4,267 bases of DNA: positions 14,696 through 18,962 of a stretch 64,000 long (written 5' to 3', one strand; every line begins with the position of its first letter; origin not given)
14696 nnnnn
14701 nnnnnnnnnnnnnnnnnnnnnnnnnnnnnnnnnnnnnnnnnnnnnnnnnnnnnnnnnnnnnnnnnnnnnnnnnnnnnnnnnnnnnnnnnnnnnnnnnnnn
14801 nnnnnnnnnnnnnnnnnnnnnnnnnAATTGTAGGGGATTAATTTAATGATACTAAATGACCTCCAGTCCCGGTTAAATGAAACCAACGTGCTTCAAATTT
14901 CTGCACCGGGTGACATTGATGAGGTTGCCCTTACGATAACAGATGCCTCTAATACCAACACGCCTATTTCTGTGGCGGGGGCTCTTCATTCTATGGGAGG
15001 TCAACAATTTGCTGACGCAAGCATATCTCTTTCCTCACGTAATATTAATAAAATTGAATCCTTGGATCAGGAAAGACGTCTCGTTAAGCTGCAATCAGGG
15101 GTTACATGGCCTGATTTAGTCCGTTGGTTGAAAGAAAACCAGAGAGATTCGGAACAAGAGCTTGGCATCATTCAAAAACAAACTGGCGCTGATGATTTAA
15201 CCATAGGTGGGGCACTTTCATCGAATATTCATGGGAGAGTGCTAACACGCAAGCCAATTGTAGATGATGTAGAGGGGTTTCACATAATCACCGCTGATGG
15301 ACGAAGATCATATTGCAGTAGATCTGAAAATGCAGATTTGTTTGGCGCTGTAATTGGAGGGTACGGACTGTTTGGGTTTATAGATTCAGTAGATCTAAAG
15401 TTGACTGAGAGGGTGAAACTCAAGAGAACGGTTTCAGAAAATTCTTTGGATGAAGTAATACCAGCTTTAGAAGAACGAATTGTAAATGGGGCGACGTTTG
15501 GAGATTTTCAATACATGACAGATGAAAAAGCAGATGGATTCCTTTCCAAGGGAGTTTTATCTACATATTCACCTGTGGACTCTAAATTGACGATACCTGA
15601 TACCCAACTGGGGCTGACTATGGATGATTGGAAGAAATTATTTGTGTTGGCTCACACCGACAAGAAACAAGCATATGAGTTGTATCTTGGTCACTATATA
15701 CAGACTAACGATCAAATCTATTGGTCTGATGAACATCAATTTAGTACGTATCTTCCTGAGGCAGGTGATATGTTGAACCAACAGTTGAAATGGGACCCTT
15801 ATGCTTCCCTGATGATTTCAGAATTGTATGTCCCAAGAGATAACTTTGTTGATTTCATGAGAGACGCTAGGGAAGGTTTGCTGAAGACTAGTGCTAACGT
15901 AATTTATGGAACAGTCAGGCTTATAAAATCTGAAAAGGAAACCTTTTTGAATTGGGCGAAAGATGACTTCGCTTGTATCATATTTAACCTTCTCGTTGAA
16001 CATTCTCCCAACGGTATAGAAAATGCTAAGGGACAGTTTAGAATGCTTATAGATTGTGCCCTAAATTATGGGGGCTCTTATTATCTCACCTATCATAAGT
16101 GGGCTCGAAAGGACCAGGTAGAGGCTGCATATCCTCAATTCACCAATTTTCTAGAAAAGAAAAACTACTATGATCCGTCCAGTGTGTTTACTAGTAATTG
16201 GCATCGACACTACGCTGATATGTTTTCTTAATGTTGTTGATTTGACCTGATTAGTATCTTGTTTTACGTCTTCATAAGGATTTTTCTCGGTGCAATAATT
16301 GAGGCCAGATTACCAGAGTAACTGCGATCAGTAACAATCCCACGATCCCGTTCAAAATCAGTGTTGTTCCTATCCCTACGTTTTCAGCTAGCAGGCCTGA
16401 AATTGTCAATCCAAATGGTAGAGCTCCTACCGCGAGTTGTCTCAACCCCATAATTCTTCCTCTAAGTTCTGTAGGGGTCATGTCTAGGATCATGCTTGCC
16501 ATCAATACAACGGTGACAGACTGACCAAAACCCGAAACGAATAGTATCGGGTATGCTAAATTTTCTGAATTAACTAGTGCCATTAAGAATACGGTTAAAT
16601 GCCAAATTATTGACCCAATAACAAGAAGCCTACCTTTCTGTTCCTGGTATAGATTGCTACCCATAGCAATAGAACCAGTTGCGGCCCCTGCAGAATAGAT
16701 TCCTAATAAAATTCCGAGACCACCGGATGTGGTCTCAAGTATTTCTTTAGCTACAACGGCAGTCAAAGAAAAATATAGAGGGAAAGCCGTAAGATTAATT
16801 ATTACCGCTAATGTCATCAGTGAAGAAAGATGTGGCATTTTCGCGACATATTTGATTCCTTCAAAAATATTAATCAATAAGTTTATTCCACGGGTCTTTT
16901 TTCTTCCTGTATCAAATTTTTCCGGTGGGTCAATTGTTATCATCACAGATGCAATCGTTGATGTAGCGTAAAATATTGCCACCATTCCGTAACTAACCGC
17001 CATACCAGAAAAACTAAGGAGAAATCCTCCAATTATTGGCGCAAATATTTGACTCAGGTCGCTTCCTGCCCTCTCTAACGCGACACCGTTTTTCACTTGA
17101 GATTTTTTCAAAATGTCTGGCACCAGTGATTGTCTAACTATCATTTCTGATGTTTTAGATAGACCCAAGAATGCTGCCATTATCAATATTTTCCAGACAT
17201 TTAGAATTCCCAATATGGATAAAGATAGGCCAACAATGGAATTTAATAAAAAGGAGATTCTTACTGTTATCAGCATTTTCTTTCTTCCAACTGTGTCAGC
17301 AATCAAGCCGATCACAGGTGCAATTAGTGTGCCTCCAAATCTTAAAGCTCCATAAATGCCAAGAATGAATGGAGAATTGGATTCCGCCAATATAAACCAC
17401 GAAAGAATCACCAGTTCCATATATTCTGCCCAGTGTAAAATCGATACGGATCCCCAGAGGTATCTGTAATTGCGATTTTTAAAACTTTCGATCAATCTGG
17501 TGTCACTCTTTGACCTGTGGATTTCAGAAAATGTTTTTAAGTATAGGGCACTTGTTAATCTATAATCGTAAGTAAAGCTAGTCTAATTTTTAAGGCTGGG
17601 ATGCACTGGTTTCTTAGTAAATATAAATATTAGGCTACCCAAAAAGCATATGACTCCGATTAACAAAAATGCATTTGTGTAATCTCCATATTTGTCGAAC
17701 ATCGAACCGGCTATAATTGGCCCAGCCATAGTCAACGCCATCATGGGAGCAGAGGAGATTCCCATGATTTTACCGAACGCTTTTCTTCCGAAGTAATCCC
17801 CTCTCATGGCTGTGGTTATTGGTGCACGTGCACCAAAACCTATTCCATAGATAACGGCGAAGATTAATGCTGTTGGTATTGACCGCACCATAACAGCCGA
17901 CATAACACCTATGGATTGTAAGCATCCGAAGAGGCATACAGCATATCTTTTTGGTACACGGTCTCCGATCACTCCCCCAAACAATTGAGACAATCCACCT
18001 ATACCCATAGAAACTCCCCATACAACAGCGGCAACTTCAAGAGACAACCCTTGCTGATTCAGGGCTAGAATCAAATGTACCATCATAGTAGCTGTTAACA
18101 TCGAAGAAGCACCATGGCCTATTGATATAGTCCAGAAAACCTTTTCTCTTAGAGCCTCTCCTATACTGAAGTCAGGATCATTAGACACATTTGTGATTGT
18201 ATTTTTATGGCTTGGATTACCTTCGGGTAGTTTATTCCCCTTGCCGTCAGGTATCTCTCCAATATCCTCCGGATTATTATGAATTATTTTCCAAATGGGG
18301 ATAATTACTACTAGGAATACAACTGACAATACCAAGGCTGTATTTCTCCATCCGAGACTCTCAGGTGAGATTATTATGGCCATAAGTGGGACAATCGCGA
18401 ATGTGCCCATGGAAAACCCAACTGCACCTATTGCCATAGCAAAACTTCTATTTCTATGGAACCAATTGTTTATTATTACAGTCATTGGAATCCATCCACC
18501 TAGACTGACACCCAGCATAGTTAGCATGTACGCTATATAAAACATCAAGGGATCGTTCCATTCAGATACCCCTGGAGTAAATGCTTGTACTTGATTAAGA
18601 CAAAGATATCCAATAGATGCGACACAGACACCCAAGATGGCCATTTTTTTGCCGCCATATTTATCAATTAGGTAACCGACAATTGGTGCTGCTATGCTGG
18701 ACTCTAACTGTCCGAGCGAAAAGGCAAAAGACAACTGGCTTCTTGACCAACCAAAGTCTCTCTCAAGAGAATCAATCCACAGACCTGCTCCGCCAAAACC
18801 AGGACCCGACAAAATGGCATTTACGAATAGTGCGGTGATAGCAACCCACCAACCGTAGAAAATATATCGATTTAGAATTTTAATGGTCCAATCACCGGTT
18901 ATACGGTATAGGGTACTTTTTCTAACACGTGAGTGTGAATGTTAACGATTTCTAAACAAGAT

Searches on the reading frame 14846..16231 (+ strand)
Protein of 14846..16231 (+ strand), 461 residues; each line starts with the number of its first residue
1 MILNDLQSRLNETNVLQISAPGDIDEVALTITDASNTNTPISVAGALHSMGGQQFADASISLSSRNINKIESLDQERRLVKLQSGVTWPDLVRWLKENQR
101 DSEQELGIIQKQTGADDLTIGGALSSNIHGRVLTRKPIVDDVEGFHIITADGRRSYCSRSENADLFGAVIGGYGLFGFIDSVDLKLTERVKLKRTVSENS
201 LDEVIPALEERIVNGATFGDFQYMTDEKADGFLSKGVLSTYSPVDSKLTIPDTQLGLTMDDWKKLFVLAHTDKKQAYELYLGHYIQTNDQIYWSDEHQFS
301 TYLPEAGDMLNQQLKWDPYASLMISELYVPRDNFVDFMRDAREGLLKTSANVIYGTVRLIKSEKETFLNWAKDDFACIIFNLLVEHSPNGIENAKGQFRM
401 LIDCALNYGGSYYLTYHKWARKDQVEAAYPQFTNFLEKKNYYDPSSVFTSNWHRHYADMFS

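Call 93: search_protein_families(library=pfam, proteins=[window:14846-16231:+], max_evalue=0.00001)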
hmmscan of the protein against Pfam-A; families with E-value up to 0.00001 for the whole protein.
window:14846-16231:+ (461 aa): 1 family
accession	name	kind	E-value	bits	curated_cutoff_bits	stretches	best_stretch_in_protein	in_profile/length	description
PF01565.28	FAD_binding_4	-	7.8e-22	77.9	26.4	1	19-153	5-134/139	FAD binding domain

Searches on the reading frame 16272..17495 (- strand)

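Call 67: search_protein_families(library=pfam, proteins=[window:16272-17495:-], max_evalue=0.00001)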
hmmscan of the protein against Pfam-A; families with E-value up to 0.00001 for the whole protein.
window:16272-17495:- (407 aa): 2 families
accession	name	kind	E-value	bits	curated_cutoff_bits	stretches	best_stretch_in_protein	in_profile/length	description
PF07690.21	MFS_1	-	1.1e-34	120.4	33.4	2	14-354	2-337/347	Major Facilitator Superfamily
PF05977.19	MFS_3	-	5.4e-32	111.4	27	1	5-396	7-391/524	Transmembrane secretion effector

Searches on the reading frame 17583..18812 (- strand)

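Call 67: search_protein_families(library=pfam, proteins=[window:17583-18812:-], max_evalue=0.00001)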
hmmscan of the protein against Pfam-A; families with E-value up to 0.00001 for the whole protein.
window:17583-18812:- (409 aa): 1 family
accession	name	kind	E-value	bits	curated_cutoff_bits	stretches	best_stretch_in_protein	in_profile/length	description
PF07690.21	MFS_1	-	9.5e-53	179.8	33.4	2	10-327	16-309/347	Major Facilitator Superfamily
